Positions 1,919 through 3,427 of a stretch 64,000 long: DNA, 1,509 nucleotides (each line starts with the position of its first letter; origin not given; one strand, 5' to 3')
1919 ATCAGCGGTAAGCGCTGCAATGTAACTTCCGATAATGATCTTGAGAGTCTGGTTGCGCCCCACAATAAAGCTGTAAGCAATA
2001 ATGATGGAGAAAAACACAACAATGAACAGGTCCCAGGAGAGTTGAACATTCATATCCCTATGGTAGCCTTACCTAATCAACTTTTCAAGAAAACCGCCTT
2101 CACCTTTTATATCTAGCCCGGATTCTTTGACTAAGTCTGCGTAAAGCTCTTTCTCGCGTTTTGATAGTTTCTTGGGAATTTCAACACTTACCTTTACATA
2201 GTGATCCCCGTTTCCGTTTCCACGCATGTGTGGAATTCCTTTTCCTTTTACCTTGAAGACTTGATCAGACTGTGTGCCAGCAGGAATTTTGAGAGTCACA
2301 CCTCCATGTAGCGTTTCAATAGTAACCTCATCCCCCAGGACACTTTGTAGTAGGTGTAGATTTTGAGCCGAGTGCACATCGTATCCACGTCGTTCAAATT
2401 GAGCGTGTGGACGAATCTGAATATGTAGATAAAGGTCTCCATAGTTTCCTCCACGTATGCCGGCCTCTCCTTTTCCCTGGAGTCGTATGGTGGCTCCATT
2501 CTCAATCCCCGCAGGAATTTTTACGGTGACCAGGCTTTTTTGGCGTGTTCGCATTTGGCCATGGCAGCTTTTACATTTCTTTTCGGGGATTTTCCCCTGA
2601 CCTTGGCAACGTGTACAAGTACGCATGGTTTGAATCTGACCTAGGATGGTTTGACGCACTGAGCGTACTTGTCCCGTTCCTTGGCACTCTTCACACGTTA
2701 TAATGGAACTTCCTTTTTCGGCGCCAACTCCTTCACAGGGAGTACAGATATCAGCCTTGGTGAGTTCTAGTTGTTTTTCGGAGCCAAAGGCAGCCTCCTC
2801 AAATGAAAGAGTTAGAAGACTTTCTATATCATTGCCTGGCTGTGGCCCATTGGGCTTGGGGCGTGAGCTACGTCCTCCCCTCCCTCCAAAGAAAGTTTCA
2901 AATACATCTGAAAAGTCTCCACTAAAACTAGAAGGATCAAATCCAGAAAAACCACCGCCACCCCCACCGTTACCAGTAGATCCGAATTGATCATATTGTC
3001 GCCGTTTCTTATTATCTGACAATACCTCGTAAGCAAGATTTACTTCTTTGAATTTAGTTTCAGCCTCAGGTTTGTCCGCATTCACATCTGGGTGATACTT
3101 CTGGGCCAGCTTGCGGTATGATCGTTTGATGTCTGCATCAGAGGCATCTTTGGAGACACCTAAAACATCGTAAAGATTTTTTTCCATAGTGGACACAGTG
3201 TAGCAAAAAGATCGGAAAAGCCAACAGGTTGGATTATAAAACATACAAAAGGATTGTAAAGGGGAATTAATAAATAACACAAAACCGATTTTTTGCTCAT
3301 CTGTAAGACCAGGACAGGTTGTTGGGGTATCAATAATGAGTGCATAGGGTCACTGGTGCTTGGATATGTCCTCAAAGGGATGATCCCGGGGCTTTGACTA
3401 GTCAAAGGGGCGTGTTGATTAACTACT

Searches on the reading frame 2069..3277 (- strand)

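Call 94: search_protein_families(library=pfam, proteins=[window:2069-3277:-], max_evalue=0.00001)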
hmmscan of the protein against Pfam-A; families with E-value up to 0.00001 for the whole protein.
window:2069-3277:- (402 aa): 3 families
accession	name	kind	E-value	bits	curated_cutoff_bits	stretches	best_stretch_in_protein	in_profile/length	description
PF01556.23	DnaJ_C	-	1.7e-47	161.7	26.6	1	152-368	2-152/152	DnaJ C terminal domain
PF00226.36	DnaJ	-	1.2e-27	96.2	27.8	1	34-96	1-63/63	DnaJ domain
PF00684.25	DnaJ_CXXCXGXG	-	1.2e-15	57.9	32.7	1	178-241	1-64/65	DnaJ central domain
